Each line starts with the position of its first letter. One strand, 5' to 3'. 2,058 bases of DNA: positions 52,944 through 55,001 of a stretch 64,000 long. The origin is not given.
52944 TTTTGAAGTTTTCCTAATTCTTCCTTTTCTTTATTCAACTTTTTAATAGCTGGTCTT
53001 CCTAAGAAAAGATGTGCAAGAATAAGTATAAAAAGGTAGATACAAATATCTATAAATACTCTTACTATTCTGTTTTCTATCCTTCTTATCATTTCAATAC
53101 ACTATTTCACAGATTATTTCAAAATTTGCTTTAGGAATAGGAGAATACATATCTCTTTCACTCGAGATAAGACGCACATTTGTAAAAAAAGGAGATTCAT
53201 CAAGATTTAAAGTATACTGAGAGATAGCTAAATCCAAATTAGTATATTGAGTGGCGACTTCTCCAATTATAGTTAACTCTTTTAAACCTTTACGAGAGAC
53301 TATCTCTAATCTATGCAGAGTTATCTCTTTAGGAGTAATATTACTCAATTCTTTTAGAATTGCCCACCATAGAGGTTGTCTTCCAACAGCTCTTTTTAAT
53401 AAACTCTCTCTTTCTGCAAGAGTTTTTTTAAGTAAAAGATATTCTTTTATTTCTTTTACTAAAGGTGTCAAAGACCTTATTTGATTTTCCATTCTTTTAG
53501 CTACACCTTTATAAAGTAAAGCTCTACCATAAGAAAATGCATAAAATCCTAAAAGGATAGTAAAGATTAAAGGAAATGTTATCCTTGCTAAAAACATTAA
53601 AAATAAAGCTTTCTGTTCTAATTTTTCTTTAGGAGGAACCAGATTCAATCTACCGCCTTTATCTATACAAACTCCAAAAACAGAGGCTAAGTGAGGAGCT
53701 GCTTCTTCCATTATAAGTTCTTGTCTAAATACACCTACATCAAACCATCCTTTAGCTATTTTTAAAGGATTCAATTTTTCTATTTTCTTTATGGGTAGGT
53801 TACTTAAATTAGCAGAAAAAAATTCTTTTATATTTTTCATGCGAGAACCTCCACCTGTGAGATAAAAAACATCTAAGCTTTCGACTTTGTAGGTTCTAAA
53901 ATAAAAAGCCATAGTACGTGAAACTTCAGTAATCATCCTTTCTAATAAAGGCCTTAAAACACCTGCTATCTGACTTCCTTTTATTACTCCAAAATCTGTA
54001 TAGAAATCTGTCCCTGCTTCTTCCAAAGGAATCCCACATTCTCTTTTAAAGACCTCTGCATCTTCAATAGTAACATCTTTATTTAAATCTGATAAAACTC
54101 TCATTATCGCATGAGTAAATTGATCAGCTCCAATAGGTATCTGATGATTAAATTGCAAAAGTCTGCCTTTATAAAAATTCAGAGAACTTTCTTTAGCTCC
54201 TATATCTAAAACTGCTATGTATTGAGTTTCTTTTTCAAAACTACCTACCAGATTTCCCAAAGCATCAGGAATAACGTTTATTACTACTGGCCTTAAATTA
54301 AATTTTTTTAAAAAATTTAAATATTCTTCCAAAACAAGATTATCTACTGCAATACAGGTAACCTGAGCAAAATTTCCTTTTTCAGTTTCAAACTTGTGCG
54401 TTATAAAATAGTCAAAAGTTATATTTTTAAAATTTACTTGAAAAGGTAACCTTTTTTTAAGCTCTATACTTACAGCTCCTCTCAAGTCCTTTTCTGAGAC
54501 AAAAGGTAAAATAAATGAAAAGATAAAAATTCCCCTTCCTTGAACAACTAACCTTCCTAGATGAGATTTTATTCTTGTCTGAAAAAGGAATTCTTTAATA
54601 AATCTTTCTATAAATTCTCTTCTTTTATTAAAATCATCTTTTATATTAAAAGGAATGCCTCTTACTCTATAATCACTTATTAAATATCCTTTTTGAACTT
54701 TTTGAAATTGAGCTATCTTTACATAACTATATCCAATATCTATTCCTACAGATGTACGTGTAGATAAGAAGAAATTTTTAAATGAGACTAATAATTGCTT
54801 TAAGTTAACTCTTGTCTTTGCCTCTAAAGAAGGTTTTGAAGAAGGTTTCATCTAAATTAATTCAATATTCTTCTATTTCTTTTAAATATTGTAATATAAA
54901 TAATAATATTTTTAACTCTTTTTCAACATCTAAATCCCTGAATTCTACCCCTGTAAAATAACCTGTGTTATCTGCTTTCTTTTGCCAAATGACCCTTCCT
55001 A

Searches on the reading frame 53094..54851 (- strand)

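Call 84: search_protein_families(library=pfam, proteins=[window:53094-54851:-], max_evalue=0.0001)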
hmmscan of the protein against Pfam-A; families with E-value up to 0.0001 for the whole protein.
window:53094-54851:- (585 aa): 3 families
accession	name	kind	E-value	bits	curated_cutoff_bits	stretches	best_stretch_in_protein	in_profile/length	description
PF11104.14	PilM_2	-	7.5e-20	71.6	27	1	36-350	1-299/340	Type IV pilus assembly protein PilM;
PF14450.12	FtsA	-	1.2e-07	32.6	31.8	1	213-349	1-103/127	Cell division protein FtsA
PF05137.18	PilN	-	2.2e-06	28.1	22.8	1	498-582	2-77/78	Fimbrial assembly protein (PilN)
